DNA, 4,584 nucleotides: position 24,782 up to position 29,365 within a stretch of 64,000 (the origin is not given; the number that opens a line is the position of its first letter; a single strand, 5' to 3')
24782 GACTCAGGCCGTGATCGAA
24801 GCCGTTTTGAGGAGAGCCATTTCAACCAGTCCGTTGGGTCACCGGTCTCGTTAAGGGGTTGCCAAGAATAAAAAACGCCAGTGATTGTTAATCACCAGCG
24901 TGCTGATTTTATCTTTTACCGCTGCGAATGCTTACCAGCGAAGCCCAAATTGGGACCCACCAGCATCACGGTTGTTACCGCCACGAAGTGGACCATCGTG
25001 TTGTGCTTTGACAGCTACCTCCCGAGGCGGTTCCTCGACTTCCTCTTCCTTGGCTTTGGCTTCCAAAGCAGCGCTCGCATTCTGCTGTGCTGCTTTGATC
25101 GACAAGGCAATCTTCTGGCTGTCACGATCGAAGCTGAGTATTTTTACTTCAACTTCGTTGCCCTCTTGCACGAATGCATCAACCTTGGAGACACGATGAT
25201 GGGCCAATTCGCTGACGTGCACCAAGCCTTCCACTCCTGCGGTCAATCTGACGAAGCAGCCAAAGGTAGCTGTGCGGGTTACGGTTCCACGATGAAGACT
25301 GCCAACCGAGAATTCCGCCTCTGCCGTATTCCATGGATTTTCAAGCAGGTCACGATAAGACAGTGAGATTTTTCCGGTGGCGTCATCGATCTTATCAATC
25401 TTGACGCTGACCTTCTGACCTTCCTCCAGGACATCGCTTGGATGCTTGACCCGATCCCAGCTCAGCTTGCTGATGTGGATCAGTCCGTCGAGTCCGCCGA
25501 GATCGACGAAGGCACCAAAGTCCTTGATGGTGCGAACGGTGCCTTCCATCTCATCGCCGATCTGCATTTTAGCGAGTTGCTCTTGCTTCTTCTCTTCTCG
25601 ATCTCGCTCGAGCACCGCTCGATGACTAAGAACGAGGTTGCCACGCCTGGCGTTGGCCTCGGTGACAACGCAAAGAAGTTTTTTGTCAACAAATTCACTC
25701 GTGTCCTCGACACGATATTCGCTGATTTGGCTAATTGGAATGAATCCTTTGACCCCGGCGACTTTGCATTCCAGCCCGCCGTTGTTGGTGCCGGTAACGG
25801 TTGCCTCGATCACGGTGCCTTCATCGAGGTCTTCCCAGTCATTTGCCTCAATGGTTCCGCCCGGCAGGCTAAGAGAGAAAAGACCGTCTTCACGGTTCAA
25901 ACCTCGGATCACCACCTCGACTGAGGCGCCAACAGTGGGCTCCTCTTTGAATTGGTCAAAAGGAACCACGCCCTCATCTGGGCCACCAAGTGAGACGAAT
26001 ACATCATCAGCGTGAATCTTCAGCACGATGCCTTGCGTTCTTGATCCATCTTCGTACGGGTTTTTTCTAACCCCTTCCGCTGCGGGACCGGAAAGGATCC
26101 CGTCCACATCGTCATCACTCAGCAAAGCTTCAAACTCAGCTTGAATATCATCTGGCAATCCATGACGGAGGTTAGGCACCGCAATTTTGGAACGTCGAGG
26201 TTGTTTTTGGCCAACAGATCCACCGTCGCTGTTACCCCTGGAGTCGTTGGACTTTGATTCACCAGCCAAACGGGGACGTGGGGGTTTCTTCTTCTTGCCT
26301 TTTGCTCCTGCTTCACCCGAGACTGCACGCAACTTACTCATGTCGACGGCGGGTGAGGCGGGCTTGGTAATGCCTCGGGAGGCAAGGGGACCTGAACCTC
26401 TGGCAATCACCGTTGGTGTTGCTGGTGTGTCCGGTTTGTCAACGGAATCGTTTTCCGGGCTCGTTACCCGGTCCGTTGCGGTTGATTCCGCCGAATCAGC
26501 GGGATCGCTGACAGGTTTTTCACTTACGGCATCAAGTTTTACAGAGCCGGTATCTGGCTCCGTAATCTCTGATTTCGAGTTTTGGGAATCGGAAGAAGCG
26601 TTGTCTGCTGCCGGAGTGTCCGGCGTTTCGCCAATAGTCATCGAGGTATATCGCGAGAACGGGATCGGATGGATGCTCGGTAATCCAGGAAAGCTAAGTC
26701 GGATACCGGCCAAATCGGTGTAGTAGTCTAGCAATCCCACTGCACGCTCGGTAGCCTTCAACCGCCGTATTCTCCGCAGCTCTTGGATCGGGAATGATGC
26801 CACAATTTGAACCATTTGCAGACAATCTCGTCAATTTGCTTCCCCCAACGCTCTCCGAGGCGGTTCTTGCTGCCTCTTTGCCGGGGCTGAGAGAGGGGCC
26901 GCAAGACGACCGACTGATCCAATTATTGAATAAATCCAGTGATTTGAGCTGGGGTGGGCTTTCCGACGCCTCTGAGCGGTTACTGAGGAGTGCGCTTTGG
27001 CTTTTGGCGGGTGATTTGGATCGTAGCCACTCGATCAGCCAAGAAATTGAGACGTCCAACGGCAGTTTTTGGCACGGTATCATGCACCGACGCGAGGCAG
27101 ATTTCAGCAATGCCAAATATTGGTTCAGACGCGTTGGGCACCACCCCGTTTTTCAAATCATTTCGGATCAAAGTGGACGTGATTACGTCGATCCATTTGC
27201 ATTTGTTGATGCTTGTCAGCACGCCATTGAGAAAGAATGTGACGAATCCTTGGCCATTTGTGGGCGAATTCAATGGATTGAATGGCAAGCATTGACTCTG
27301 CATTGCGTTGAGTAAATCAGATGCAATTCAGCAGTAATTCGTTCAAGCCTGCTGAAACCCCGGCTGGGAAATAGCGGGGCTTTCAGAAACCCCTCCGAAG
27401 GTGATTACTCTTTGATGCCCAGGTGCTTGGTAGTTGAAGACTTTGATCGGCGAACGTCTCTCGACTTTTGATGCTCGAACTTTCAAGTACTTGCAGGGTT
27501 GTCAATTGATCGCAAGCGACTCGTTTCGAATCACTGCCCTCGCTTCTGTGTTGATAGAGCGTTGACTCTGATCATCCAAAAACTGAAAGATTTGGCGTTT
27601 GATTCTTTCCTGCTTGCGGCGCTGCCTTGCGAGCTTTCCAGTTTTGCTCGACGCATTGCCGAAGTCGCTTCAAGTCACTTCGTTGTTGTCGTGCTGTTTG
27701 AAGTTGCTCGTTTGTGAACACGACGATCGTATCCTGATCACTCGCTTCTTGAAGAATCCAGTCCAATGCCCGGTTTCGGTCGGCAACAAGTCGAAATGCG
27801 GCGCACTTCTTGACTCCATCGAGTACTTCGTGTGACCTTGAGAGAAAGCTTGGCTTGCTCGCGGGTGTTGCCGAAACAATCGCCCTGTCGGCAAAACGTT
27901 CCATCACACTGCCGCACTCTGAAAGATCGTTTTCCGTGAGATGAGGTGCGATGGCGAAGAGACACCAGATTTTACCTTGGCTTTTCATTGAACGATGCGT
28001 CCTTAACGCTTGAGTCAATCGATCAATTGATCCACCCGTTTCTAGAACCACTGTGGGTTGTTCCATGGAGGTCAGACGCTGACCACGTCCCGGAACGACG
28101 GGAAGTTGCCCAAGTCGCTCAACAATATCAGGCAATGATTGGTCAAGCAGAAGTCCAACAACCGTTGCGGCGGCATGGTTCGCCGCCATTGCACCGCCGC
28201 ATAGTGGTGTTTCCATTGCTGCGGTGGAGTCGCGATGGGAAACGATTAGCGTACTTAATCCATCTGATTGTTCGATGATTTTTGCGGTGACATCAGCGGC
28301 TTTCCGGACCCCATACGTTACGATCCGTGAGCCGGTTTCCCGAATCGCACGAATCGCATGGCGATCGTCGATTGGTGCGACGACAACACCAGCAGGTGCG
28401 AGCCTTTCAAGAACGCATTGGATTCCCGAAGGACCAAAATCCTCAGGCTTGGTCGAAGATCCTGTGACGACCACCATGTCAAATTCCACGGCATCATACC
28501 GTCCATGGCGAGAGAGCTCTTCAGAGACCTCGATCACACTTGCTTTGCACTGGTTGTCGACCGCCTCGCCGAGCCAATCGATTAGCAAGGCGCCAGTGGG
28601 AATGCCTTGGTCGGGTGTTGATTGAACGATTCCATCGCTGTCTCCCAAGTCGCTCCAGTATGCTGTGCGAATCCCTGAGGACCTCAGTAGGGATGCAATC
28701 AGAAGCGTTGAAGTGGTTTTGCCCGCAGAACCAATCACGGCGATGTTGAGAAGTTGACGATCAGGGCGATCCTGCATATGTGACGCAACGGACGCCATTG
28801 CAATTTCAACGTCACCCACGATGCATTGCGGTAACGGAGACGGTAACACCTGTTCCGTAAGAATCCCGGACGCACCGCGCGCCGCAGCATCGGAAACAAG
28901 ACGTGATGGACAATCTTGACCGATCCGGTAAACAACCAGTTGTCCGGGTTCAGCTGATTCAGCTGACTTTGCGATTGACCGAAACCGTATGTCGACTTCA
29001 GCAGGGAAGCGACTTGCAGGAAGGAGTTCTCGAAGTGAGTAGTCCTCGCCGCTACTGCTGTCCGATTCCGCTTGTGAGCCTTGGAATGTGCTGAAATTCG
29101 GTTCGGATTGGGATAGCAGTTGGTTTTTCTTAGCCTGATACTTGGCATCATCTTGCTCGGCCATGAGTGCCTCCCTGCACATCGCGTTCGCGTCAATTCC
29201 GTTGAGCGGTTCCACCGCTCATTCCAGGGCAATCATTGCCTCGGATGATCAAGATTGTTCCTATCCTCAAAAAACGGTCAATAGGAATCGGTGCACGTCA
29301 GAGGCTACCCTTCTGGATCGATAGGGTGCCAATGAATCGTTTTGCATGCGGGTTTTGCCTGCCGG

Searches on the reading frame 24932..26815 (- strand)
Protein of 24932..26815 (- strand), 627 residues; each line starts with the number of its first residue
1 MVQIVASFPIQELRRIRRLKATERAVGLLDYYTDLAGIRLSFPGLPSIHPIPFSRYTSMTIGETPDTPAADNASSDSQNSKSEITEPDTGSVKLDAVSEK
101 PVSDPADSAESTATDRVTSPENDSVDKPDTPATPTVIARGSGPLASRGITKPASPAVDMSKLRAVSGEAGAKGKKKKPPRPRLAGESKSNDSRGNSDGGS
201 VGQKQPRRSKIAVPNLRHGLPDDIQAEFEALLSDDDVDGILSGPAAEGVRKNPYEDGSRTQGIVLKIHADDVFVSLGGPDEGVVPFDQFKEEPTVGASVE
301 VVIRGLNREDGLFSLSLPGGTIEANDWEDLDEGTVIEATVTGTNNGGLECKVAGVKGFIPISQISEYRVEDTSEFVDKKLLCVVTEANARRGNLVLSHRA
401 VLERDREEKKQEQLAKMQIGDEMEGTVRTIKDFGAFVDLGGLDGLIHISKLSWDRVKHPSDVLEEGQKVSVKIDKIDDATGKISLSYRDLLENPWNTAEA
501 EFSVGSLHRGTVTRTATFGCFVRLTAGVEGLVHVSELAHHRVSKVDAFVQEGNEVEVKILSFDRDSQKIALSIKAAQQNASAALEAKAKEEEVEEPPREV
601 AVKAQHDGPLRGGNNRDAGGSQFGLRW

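Call 78: search_protein_families(library=pfam, proteins=[window:24932-26815:-], max_evalue=0.0001)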
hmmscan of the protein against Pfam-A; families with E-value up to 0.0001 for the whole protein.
window:24932-26815:- (627 aa): 2 families
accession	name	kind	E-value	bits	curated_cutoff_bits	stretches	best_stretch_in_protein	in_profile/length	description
PF00575.29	S1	-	1.8e-53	179.2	22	3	417-488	2-74/74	S1 RNA binding domain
PF23459.1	S1_RRP5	-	1.7e-13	51.3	27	0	505-572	4-71/72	RRP5 S1 domain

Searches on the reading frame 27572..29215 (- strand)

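Call 78: search_protein_families(library=pfam, proteins=[window:27572-29215:-], max_evalue=0.0001)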
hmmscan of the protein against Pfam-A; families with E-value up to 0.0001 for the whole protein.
window:27572-29215:- (547 aa): 2 families
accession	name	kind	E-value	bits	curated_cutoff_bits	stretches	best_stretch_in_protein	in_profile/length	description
PF08245.18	Mur_ligase_M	-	6.8e-15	56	24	1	162-353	3-199/200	Mur ligase middle domain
PF02875.26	Mur_ligase_C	-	1.2e-07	33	28.4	1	376-500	1-124/127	Mur ligase, glutamate ligase domain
